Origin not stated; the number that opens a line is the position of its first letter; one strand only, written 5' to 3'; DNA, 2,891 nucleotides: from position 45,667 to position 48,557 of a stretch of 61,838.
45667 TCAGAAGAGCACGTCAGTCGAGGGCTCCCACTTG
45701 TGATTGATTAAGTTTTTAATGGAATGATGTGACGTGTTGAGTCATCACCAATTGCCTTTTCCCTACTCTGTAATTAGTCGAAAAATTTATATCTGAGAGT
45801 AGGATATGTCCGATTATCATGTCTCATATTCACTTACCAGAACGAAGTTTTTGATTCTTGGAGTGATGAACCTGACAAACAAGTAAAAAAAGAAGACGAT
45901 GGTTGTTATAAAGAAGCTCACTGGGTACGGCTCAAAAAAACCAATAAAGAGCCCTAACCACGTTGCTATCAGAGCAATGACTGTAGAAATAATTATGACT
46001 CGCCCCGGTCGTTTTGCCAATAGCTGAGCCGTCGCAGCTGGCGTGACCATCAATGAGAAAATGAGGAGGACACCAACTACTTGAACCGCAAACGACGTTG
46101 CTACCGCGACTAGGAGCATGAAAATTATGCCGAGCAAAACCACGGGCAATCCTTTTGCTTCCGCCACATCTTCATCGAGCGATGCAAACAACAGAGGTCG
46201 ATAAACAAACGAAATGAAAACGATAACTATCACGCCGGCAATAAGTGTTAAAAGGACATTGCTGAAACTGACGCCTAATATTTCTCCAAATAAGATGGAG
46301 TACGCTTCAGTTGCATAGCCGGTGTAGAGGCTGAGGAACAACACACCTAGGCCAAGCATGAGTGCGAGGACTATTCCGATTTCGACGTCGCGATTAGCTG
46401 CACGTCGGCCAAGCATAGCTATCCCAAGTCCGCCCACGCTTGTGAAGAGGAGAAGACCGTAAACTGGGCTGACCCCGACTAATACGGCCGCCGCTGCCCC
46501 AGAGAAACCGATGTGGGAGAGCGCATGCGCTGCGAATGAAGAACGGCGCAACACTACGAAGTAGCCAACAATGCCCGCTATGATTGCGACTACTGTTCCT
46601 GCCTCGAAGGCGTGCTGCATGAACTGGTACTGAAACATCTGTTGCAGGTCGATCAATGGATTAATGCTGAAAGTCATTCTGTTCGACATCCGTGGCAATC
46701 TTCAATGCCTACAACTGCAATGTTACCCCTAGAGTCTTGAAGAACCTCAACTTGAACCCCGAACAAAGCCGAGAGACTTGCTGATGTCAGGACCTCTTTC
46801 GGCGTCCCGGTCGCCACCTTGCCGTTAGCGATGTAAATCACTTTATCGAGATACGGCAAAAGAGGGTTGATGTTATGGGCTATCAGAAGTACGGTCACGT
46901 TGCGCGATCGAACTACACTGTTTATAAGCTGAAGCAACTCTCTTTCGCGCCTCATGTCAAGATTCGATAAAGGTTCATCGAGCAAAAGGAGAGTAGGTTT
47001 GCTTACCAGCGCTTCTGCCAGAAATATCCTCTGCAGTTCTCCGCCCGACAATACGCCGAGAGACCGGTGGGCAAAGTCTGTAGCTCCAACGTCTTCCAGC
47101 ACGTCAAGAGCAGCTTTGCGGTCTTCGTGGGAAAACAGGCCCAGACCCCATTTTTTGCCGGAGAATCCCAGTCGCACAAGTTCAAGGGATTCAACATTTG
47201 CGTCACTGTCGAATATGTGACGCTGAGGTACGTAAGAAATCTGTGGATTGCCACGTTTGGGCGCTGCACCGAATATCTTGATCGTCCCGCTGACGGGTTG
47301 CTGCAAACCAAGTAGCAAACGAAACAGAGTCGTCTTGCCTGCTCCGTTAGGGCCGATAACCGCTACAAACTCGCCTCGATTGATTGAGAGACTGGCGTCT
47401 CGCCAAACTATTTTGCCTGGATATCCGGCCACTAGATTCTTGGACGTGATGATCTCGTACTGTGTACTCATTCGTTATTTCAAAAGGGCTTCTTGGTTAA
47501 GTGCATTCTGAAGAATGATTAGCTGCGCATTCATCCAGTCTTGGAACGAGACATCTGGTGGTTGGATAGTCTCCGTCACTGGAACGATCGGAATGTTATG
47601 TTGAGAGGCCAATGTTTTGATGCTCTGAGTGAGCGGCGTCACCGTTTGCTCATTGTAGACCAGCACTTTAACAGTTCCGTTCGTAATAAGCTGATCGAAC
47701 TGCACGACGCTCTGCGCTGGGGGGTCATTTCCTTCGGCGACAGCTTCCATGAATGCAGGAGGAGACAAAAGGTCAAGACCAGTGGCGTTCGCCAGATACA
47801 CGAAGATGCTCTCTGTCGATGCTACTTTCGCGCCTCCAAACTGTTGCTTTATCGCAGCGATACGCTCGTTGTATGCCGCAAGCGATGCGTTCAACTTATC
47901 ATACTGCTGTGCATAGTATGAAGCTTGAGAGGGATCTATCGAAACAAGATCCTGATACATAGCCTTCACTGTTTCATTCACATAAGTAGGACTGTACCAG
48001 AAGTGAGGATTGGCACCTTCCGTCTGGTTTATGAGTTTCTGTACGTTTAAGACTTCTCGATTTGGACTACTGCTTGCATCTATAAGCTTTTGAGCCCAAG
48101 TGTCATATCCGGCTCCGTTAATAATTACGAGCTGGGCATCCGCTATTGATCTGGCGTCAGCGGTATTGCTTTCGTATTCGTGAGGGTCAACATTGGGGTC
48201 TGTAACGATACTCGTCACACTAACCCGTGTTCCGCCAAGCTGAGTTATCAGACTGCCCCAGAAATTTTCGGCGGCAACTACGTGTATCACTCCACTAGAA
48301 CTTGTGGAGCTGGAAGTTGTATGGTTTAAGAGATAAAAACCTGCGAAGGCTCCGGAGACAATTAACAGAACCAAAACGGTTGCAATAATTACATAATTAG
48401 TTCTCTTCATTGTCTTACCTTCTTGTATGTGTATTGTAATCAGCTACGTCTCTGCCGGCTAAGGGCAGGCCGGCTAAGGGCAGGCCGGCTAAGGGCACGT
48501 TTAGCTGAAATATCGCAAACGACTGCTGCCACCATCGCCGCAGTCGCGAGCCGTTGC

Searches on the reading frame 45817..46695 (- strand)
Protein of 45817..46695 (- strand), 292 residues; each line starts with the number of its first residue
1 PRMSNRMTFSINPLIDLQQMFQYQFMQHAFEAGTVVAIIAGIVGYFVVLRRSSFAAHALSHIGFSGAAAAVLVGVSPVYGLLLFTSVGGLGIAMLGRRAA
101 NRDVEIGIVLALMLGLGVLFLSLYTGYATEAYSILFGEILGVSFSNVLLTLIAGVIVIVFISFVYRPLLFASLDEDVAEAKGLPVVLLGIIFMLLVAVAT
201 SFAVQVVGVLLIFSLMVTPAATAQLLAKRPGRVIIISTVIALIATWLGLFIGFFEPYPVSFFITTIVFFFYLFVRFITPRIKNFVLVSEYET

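Call 88: search_protein_families(library=pfam, proteins=[window:45817-46695:-], max_evalue=0.0001)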
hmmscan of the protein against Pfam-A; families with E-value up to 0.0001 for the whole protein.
window:45817-46695:- (292 aa): 2 families
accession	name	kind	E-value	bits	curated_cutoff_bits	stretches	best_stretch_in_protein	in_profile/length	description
PF00950.22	ABC-3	-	1e-54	186.2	20.1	1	22-274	1-254/258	ABC 3 transport family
PF01032.23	FecCD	-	2.6e-06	27.1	26.5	1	66-274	86-310/311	FecCD transport family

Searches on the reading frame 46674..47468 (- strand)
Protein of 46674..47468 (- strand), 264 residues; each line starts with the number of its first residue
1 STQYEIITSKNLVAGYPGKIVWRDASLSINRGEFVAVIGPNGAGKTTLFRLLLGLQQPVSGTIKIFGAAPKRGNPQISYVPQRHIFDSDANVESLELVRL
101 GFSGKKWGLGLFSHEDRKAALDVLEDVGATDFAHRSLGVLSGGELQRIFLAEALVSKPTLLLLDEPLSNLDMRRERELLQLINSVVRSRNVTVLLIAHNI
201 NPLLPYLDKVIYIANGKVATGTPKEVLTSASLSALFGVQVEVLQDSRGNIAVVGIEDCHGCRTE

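Call 88: search_protein_families(library=pfam, proteins=[window:46674-47468:-], max_evalue=0.0001)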
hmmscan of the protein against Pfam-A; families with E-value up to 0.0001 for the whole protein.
window:46674-47468:- (264 aa): 4 families
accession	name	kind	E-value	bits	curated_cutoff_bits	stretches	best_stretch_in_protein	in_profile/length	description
PF00005.33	ABC_tran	-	2.4e-30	106.4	25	1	23-167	2-136/137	ABC transporter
PF13304.12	AAA_21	-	5.1e-10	40.3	27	1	34-58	1-25/304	AAA domain, putative AbiEii toxin, Type IV TA system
PF02463.25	SMC_N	-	4.4e-05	23.5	40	0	33-50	25-42/220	RecF/RecN/SMC N terminal domain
PF13401.12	AAA_22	-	8.3e-05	23.3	27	0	32-58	5-31/130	AAA domain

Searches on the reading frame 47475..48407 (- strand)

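Call 88: search_protein_families(library=pfam, proteins=[window:47475-48407:-], max_evalue=0.0001)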
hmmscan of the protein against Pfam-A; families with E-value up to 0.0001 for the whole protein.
window:47475-48407:- (310 aa): 1 family
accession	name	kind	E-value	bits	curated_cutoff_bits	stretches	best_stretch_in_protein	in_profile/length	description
PF01297.22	ZnuA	-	7.4e-48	163.7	29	1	43-302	1-263/263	Zinc-uptake complex component A periplasmic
